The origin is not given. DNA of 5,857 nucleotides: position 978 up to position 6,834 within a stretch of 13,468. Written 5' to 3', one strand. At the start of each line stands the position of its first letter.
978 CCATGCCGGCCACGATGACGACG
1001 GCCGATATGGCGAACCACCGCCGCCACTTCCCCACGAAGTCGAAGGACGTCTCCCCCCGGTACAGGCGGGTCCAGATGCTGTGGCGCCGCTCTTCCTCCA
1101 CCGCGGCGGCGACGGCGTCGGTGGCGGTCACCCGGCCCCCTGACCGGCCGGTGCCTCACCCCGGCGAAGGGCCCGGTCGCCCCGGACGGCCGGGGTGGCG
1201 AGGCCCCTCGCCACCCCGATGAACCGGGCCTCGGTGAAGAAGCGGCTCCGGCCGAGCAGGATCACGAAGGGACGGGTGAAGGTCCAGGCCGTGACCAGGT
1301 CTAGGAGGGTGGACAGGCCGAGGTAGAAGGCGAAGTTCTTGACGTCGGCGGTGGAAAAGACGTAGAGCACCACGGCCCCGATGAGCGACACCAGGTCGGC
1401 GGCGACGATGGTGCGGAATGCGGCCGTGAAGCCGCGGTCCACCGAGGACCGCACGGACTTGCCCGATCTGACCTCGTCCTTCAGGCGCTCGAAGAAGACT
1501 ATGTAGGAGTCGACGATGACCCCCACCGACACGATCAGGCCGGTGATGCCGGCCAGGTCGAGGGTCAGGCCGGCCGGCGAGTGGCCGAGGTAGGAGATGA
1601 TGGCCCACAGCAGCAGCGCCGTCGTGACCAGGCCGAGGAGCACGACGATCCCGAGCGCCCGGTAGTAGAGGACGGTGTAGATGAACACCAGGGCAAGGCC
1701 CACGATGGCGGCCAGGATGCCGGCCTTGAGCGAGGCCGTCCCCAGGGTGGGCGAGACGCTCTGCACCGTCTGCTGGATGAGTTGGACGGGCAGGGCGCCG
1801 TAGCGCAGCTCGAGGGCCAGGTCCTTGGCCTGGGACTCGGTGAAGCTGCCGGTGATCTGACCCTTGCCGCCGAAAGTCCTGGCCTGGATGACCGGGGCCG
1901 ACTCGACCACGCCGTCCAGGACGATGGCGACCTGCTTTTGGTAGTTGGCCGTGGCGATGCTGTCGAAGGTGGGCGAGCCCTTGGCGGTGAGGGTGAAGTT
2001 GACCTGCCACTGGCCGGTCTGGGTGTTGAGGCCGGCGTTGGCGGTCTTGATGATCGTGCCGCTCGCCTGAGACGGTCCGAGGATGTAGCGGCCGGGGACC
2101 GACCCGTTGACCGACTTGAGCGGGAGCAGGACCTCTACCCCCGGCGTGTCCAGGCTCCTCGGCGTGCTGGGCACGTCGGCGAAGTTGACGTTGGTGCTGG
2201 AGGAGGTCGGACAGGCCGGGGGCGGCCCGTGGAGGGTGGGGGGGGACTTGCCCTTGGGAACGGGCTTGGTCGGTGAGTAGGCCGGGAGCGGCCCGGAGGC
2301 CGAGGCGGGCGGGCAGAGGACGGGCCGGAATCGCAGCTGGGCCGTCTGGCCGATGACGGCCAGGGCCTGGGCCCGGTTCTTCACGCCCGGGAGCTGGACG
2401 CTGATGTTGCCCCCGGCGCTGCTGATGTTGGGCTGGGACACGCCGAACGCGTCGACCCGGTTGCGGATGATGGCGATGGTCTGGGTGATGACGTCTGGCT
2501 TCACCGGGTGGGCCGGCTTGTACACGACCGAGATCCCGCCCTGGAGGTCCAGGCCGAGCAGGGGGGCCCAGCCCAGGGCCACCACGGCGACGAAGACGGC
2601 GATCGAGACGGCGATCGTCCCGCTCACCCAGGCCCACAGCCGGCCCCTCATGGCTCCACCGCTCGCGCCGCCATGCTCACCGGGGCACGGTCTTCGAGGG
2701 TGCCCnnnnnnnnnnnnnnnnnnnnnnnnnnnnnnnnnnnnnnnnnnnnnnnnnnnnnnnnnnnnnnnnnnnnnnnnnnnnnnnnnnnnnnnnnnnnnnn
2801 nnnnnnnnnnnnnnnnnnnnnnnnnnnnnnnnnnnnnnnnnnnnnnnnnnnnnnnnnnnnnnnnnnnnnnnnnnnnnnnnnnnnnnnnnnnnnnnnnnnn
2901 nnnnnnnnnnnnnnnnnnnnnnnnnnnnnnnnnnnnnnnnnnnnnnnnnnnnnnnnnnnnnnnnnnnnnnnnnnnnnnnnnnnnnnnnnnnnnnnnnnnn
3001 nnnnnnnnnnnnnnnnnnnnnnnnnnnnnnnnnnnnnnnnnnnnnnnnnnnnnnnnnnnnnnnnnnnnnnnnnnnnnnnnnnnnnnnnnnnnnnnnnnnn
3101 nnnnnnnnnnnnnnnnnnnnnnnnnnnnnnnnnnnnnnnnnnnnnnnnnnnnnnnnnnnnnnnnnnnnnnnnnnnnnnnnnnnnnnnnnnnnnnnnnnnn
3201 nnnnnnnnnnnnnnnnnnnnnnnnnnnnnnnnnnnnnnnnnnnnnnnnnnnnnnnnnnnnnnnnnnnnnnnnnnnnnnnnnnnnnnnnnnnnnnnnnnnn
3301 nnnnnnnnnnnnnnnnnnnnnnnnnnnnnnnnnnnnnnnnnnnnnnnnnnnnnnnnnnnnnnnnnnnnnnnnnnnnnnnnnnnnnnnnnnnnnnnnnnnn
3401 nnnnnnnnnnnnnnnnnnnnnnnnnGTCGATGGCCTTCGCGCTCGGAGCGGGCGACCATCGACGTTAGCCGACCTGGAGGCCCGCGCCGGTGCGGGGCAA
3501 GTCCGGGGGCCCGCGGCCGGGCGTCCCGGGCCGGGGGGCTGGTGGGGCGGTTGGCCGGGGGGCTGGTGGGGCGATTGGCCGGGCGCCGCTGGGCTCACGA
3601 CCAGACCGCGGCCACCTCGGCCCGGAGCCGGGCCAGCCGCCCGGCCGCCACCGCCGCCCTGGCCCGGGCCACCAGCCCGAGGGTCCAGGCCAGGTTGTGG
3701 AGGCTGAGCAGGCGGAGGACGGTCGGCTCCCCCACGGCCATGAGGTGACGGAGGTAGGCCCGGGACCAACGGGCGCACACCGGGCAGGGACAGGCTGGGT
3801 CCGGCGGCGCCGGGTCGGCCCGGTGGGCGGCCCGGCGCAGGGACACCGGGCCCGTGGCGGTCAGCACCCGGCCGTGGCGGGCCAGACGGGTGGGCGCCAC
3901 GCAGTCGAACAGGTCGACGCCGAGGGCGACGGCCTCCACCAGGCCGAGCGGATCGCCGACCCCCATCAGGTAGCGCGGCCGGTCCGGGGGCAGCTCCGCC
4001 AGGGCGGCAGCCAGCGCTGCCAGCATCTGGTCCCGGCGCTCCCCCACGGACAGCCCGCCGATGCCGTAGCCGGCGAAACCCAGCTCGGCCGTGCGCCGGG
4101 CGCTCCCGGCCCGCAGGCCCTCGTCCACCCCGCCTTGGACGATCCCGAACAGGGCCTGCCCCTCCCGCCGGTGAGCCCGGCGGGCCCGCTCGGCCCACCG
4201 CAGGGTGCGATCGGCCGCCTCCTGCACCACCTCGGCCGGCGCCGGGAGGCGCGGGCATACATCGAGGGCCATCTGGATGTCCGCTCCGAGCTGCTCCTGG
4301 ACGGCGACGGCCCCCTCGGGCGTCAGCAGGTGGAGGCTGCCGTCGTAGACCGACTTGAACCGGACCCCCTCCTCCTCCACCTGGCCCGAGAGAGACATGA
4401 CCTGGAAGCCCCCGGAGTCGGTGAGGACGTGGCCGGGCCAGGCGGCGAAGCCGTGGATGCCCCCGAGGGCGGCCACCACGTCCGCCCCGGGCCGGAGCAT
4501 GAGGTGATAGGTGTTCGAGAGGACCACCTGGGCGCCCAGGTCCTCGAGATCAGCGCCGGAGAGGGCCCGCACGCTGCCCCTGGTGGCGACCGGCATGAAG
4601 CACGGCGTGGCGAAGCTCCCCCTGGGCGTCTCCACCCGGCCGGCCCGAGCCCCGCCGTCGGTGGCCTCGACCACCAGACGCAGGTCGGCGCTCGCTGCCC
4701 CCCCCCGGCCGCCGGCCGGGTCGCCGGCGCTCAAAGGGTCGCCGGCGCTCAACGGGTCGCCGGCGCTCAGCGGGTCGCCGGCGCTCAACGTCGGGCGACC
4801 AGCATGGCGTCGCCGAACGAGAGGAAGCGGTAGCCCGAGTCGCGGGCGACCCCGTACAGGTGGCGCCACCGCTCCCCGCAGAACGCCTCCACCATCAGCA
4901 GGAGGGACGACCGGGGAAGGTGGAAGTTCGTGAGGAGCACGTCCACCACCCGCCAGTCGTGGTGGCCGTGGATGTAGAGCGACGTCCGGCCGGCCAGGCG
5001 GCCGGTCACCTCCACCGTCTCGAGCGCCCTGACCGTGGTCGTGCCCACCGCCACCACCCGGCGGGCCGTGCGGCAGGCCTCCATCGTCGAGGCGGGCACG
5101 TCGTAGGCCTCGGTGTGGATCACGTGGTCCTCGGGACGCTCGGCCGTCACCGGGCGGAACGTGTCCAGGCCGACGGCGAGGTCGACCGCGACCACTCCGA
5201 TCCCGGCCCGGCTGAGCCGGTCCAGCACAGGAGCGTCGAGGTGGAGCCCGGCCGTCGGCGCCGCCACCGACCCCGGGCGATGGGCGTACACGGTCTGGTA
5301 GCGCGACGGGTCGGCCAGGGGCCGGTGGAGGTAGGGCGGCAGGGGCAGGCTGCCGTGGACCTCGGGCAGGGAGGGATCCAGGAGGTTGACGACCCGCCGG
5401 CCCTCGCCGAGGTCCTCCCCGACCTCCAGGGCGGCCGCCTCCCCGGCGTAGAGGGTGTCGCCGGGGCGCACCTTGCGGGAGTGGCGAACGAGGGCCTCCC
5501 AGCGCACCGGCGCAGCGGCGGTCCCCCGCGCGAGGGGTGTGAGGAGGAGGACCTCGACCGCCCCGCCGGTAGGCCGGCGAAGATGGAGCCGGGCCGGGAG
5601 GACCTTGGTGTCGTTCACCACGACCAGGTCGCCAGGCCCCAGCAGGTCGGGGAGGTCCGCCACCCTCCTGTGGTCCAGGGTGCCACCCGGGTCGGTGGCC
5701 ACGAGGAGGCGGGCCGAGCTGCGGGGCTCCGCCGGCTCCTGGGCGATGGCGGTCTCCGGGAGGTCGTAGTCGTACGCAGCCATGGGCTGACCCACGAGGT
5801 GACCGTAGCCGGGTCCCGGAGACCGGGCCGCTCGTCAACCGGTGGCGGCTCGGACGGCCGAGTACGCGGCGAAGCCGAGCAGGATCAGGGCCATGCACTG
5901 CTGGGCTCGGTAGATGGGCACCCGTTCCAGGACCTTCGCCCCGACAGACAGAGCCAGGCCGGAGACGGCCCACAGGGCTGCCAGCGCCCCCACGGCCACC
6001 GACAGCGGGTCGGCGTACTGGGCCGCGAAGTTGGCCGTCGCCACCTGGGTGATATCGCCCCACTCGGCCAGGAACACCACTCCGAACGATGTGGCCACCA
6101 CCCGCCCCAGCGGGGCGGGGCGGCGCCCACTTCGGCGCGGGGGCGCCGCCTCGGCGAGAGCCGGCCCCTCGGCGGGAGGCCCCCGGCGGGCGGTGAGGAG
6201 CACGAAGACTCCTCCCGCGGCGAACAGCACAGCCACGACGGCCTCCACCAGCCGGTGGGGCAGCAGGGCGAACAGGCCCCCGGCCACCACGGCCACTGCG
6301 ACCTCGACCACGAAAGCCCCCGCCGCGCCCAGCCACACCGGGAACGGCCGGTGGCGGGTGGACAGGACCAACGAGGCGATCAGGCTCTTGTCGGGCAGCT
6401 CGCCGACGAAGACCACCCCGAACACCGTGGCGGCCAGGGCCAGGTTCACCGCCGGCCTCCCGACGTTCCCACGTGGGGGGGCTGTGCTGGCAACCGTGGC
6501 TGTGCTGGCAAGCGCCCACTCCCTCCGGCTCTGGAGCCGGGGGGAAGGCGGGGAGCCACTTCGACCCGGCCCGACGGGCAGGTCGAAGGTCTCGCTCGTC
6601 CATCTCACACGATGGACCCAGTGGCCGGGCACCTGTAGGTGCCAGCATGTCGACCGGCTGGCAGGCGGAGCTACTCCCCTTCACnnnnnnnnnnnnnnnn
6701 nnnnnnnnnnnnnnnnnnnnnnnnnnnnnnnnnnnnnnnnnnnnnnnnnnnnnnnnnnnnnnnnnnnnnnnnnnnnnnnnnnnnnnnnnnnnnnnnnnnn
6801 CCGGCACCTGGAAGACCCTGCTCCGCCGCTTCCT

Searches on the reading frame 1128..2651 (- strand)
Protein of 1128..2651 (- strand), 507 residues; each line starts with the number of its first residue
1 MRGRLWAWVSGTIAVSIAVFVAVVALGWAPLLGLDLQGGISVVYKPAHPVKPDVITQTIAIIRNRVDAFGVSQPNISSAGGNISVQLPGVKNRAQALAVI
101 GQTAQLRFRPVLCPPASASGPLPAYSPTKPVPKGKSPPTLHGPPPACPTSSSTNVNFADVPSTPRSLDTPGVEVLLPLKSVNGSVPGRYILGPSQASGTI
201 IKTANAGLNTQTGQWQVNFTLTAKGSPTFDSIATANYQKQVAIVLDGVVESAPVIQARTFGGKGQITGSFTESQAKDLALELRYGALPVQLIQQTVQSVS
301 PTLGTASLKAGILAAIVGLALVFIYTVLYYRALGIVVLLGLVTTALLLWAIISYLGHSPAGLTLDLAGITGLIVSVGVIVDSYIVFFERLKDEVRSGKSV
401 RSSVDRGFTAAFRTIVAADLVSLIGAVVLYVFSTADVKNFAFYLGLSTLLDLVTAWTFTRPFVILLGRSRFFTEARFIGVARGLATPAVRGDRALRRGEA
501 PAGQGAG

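Call 62: search_protein_families(library=pfam, proteins=[window:1128-2651:-], max_evalue=0.001)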
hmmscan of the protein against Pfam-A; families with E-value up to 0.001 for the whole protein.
window:1128-2651:- (507 aa): 4 families
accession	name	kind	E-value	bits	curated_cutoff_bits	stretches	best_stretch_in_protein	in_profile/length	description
PF22599.2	SecDF_P1_head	-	6.2e-29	100.6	27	1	195-289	20-114/114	SecDF, P1 head subdomain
PF21760.3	SecD_1st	-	4.3e-20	71.4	27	1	55-111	1-58/60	Protein translocase subunit SecDF, P1 domain, N-terminal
PF02355.23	SecD_SecF_C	-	2.8e-11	43.6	20.5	1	294-467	16-187/189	Protein export membrane protein SecD/SecF, C-terminal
PF03176.21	MMPL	-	3.4e-07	30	20.5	1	311-475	145-311/333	MMPL family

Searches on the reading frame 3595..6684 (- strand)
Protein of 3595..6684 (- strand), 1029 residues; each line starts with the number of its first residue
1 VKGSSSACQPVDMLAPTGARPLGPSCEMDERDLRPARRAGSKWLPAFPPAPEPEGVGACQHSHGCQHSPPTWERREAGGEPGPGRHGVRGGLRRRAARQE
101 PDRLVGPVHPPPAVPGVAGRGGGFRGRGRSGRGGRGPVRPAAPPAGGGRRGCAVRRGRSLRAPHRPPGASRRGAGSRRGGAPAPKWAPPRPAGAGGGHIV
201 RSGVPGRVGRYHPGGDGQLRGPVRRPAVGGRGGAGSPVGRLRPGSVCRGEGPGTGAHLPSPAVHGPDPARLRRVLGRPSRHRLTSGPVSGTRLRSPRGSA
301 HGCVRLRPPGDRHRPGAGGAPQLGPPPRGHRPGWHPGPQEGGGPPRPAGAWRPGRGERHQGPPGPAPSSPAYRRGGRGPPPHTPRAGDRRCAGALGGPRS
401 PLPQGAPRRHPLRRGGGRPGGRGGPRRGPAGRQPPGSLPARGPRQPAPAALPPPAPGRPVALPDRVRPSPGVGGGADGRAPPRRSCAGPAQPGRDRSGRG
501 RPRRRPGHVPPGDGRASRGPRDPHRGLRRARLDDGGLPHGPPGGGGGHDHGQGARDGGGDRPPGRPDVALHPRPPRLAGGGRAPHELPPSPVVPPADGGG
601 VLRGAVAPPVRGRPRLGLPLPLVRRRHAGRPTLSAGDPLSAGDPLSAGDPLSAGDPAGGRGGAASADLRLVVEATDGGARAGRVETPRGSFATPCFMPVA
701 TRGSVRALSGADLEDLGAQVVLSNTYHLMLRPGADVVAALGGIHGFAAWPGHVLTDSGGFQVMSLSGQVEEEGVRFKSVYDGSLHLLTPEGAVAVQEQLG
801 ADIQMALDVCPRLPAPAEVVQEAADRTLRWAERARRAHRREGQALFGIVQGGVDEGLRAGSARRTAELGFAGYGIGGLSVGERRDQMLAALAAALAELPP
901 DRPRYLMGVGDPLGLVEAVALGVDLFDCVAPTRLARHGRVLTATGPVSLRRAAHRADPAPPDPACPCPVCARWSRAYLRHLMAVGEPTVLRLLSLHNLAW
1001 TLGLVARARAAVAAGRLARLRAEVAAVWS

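Call 5: search_protein_families(library=pfam, proteins=[window:3595-6684:-], max_evalue=0.1)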
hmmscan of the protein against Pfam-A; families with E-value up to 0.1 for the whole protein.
window:3595-6684:- (1029 aa): 1 family
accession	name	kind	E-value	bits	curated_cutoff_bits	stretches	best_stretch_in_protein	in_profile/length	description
PF01702.25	TGT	-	6.6e-134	446.9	26.3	1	678-1026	2-353/357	Queuine tRNA-ribosyltransferase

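Call 6: search_protein_families(library=ncbifam, proteins=[window:3595-6684:-], max_evalue=0.1)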
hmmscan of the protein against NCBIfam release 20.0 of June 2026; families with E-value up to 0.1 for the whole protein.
window:3595-6684:- (1029 aa): 4 families
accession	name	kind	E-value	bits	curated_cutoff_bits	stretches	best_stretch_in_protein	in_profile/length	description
TIGR00430.1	Q_tRNA_tgt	equivalog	1e-124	416.3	306.75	1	672-1024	3-359/368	tRNA guanosine(34) transglycosylase Tgt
TIGR00449.1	tgt_general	superfamily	2.4e-124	414.9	47.6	1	672-1024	3-358/367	tRNA-guanine transglycosylase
TIGR00432.2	arcsn_tRNA_tgt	equivalog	1.8e-42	145.3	350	1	672-1020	3-326/441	tRNA guanosine(15) transglycosylase TgtA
NF040592.1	tRNA_mod_ArcS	equivalog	1.2e-06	27.4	440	1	883-1017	110-225/575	archaeosine synthase subunit alpha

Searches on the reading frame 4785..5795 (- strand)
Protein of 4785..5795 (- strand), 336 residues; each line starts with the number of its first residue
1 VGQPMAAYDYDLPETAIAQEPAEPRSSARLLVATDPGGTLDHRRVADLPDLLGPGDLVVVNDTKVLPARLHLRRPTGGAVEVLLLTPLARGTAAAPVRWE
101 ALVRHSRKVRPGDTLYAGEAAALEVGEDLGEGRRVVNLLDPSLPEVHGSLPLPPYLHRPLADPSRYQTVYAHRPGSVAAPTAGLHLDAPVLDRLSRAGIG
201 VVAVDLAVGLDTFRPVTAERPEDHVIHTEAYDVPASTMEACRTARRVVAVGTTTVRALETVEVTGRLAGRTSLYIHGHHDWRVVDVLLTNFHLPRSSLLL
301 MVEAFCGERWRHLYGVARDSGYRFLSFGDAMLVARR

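Call 62: search_protein_families(library=pfam, proteins=[window:4785-5795:-], max_evalue=0.001)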
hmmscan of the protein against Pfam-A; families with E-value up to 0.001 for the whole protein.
window:4785-5795:- (336 aa): 1 family
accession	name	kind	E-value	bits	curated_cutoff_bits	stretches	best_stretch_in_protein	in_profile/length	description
PF02547.20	Queuosine_synth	-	2.4e-102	342.8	25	1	6-333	2-322/322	Queuosine biosynthesis protein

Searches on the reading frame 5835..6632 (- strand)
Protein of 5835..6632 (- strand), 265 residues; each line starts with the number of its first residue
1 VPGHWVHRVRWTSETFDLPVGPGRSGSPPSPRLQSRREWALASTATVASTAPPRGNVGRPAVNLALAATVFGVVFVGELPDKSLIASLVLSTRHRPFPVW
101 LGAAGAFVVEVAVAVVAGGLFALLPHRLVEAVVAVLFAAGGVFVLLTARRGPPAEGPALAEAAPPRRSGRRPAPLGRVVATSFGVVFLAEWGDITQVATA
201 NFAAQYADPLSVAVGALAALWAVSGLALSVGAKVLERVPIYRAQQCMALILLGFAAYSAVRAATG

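Call 62: search_protein_families(library=pfam, proteins=[window:5835-6632:-], max_evalue=0.001)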
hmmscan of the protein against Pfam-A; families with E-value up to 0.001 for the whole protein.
window:5835-6632:- (265 aa): 1 family
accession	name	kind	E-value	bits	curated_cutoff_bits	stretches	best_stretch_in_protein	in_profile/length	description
PF01169.24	GDT1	-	2.9e-34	117.7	27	2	181-255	2-75/75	Divalent cation/proton antiporter GDT1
